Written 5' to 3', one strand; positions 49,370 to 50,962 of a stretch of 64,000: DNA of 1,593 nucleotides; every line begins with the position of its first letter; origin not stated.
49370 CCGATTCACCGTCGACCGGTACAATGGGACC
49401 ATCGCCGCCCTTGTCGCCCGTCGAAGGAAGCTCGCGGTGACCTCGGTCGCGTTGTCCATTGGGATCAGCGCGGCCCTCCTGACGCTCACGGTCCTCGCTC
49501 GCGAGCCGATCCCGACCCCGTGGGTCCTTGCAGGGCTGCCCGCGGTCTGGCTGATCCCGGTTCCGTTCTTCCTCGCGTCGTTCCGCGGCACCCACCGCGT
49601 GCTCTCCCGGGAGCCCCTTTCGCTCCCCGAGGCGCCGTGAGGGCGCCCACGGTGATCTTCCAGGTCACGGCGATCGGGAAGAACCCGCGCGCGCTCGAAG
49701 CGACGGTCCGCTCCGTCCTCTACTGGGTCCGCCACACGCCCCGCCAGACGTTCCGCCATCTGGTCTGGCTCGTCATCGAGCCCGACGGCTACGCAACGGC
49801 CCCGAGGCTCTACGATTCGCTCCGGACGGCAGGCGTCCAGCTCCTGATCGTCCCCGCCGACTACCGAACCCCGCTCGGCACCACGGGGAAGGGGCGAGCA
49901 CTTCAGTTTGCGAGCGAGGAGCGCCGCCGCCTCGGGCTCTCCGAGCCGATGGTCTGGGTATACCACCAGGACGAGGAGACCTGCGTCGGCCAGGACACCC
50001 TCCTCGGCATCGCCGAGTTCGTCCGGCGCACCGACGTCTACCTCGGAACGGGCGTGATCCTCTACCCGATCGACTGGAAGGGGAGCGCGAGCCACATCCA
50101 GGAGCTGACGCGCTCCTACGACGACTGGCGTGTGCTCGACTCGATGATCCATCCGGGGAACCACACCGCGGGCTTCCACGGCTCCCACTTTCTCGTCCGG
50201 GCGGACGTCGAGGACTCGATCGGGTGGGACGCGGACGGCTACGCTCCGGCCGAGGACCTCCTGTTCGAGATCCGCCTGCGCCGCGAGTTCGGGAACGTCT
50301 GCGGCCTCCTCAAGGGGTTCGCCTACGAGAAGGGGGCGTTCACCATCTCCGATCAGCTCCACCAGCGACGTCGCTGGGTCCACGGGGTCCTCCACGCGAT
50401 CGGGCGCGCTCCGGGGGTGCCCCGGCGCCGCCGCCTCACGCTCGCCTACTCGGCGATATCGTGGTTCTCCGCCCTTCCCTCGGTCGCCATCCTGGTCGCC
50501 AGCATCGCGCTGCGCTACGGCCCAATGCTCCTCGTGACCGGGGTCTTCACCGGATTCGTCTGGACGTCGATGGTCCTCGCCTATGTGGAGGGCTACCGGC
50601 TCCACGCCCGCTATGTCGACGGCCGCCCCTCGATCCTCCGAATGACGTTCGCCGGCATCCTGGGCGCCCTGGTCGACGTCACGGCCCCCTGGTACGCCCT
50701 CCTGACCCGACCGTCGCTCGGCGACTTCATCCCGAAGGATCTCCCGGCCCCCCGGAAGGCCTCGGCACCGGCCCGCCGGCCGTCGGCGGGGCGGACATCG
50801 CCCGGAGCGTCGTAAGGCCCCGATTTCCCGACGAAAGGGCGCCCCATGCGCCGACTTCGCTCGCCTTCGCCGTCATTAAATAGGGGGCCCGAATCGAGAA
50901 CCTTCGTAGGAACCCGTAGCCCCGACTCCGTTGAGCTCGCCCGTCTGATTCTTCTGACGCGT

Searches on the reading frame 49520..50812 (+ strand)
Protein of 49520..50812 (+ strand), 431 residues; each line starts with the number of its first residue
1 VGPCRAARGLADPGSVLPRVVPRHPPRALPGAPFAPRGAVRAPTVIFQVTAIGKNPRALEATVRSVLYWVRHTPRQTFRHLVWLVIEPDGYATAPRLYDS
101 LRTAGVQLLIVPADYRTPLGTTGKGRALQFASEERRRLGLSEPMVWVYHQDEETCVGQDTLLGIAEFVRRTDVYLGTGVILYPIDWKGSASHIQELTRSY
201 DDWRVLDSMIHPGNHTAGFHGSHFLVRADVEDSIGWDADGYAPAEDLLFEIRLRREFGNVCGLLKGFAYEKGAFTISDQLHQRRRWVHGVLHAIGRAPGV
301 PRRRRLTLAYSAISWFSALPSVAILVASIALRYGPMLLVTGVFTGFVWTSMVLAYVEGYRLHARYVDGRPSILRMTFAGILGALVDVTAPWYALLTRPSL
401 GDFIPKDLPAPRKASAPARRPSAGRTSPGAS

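Call 80: search_protein_families(library=pfam, proteins=[window:49520-50812:+], max_evalue=0.001)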
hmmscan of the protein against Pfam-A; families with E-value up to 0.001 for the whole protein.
window:49520-50812:+ (431 aa): 1 family
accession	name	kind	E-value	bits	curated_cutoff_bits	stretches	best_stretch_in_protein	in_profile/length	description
PF13632.12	Glyco_trans_2_3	-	1e-20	74.8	27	1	146-355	1-192/198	Glycosyl transferase family group 2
